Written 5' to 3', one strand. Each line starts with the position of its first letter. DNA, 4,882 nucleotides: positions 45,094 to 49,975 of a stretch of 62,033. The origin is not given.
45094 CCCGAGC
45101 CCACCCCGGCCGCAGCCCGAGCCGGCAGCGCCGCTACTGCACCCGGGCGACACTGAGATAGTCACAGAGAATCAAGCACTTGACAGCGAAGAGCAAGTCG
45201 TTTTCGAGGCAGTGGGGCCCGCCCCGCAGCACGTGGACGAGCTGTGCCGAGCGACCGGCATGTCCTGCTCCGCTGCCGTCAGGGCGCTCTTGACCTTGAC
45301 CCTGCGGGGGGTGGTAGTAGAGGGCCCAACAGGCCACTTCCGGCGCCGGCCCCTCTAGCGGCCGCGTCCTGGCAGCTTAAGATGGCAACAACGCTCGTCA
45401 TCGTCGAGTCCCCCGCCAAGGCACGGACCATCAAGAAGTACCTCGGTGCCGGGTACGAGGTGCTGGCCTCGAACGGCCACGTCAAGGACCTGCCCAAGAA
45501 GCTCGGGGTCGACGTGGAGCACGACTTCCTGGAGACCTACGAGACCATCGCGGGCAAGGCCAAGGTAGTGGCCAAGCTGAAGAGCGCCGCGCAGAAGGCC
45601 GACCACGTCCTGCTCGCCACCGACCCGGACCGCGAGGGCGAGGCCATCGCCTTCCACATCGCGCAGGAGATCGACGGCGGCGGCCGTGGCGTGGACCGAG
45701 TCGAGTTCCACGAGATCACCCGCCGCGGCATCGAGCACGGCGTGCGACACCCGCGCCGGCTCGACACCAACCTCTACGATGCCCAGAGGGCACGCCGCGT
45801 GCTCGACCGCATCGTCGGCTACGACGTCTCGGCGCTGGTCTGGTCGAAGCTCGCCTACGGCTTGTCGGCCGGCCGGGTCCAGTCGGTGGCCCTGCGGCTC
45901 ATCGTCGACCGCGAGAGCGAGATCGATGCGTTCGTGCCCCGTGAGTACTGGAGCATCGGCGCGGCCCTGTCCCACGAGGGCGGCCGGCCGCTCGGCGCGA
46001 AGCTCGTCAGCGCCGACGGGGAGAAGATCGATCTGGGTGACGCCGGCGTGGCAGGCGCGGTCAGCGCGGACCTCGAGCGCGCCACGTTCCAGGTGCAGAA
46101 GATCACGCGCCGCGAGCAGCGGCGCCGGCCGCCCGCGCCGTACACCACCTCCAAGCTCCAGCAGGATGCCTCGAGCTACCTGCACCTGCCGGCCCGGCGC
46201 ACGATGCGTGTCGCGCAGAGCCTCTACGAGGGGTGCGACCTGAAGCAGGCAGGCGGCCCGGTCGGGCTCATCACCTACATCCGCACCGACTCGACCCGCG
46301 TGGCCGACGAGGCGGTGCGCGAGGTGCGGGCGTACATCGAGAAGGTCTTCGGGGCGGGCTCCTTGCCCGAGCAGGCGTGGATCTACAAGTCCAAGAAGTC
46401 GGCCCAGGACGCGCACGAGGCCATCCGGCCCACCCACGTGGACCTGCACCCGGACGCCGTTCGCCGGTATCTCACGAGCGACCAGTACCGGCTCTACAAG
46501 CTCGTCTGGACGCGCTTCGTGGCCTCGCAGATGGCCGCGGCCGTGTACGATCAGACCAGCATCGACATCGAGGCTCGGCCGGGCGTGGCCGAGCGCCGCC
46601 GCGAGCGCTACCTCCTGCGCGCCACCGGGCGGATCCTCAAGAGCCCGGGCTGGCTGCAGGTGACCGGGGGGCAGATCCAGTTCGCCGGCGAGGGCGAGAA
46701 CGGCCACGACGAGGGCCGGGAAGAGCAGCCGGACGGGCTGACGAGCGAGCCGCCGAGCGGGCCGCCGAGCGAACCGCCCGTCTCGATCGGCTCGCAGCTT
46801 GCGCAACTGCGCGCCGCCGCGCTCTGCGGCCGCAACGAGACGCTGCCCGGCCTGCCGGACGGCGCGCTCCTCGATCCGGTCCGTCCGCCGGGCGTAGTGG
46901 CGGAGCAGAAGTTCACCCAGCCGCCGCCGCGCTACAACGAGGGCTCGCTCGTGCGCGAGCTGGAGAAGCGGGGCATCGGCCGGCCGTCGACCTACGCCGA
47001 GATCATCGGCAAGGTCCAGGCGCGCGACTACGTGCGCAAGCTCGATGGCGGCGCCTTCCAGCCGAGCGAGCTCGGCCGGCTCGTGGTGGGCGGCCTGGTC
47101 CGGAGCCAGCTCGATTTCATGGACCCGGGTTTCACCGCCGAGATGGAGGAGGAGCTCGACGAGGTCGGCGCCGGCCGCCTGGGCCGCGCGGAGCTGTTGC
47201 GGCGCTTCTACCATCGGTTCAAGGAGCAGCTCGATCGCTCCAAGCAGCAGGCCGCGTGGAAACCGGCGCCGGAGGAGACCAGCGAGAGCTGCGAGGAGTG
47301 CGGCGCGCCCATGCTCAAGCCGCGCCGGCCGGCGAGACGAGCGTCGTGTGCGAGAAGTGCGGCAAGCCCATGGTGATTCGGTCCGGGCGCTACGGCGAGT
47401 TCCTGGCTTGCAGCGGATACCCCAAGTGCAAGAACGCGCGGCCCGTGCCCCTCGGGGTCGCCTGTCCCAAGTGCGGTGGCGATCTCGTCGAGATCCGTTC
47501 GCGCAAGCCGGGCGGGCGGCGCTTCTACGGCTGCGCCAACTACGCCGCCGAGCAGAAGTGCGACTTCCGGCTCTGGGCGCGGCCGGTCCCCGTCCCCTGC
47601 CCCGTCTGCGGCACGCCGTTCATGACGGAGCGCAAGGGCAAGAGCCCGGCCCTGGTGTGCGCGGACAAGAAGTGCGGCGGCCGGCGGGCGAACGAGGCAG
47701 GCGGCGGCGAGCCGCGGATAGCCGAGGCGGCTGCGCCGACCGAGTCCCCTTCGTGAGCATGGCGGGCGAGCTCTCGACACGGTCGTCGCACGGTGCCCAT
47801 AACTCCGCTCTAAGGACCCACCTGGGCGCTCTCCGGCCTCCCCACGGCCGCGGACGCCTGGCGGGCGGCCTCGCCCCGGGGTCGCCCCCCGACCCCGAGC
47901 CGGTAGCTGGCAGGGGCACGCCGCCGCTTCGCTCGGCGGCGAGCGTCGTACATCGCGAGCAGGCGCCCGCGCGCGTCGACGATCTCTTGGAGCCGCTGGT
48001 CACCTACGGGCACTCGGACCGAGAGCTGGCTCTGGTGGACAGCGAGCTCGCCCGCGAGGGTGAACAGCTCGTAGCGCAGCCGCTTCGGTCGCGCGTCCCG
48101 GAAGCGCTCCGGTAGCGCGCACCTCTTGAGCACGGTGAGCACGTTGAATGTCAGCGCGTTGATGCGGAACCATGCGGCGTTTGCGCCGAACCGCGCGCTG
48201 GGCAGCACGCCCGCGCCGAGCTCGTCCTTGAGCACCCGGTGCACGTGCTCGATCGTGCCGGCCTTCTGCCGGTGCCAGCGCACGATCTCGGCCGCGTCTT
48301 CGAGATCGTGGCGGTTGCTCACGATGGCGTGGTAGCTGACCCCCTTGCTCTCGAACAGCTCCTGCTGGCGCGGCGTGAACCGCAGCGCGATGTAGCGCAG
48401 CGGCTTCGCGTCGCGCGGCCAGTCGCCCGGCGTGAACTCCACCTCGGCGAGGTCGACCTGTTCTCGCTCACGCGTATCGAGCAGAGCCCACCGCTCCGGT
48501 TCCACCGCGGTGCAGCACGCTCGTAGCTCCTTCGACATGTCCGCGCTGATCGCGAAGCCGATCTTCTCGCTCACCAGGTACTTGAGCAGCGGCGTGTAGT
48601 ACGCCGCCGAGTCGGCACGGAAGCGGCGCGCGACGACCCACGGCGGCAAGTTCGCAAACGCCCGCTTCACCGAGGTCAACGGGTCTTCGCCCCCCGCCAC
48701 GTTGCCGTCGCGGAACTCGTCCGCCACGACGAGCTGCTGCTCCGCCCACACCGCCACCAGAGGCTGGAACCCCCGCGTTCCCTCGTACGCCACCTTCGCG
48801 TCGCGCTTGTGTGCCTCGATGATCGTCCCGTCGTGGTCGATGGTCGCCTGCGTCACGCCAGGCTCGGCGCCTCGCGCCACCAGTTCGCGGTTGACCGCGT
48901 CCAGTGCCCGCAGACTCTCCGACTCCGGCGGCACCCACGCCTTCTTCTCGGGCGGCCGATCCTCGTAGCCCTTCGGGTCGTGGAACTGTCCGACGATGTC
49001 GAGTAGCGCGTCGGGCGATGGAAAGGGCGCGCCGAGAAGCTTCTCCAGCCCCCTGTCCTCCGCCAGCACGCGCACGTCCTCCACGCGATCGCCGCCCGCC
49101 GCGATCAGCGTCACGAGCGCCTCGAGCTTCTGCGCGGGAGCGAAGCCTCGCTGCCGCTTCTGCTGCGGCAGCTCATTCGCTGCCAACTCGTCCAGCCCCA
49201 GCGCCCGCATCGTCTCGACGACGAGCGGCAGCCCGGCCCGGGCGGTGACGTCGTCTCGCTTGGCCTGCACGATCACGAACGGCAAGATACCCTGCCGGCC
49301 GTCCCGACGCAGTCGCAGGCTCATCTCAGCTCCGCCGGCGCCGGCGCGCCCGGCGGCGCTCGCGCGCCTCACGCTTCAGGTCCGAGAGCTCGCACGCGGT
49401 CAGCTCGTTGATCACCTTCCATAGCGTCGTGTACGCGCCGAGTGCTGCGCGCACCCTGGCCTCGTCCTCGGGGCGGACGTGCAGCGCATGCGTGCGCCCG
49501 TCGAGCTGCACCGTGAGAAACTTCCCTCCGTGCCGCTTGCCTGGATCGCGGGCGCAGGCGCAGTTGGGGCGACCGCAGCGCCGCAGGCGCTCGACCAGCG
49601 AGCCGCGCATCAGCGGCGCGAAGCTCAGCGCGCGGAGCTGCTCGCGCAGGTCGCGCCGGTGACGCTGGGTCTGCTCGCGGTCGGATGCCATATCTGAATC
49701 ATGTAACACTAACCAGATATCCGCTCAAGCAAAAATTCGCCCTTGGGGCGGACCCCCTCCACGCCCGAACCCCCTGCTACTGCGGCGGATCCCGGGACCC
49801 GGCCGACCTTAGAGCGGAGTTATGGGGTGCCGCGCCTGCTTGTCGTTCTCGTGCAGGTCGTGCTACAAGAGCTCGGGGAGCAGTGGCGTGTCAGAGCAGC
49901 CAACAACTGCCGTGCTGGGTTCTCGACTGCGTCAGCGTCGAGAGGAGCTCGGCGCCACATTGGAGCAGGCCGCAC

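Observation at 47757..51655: A 3.9-kb accessory insert between topA and trmFO: IS1380 plus an XRE-ImmA/IrrE protein coupled to a PIN-like protein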

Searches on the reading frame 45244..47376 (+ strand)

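Call 3: search_protein_families(library=pfam, proteins=[window:45244-47376:+], max_evalue=0.01)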
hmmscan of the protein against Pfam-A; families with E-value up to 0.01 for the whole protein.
window:45244-47376:+ (710 aa): 3 families
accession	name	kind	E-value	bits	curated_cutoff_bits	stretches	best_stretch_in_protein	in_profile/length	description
PF01131.25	Topoisom_bac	-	1.5e-105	354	35.1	2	173-475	2-286/411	DNA topoisomerase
PF01751.28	Toprim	-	4.5e-21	75.3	23.1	1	50-158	1-96/96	Toprim domain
PF13662.12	Toprim_4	-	0.00052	20.6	25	1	112-153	47-84/85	Toprim domain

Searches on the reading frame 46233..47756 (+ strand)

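Call 3: search_protein_families(library=pfam, proteins=[window:46233-47756:+], max_evalue=0.01)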
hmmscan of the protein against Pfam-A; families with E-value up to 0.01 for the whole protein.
window:46233-47756:+ (507 aa): 3 families
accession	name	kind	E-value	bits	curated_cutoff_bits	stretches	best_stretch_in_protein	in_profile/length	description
PF01396.24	Zn_ribbon_Top1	-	3.6e-22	78.3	32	2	372-406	3-37/39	Topoisomerase DNA binding C4 zinc finger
PF13408.12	Zn_ribbon_recom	-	5.6e-07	30.3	25.3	1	410-445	7-41/58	Recombinase zinc beta ribbon domain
PF06677.18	Auto_anti-p27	-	0.0062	17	24.1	0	455-477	17-37/40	Sjogren's syndrome/scleroderma autoantigen 1 (Autoantigen p27)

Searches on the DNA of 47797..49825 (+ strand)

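Call 71: search_dna_similar(query=window:47797-49825:+, collection=plasmids, mode=distant, max_rows=8)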
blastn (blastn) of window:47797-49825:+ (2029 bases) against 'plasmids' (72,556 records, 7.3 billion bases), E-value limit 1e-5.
No match.

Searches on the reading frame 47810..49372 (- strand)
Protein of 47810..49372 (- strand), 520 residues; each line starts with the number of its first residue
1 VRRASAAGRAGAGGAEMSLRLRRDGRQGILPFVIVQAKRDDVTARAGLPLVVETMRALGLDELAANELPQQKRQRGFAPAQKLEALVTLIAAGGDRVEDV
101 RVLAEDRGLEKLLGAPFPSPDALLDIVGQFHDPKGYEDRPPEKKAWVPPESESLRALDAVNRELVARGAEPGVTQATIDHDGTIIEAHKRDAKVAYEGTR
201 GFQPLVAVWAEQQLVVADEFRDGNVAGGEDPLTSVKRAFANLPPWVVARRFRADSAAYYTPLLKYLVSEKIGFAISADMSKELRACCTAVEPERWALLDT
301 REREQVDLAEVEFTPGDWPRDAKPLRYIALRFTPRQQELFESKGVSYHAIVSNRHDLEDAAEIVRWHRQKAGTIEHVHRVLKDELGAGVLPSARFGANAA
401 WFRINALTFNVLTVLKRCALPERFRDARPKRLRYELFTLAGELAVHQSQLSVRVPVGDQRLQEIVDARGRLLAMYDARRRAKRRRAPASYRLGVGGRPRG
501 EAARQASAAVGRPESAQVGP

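Call 3: search_protein_families(library=pfam, proteins=[window:47810-49372:-], max_evalue=0.01)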
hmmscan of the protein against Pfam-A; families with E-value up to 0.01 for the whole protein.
window:47810-49372:- (520 aa): 2 families
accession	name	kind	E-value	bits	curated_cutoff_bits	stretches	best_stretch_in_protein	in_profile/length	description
PF13701.12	DDE_Tnp_1_4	-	4.3e-29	101.4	34.7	1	36-455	12-414/435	Transposase DDE domain group 1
PF01609.27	DDE_Tnp_1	-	3.2e-05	24.2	23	1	177-410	6-199/200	Transposase DDE domain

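Call 5: search_protein_families(library=ncbifam, proteins=[window:47810-49372:-], max_evalue=1)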
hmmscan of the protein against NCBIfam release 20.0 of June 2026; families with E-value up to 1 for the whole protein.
window:47810-49372:- (520 aa): 1 family
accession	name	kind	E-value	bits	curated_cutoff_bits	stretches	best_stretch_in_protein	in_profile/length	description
NF033539.1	transpos_IS1380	equivalog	9.4e-71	238.6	180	1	35-455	2-416/419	IS1380 family transposase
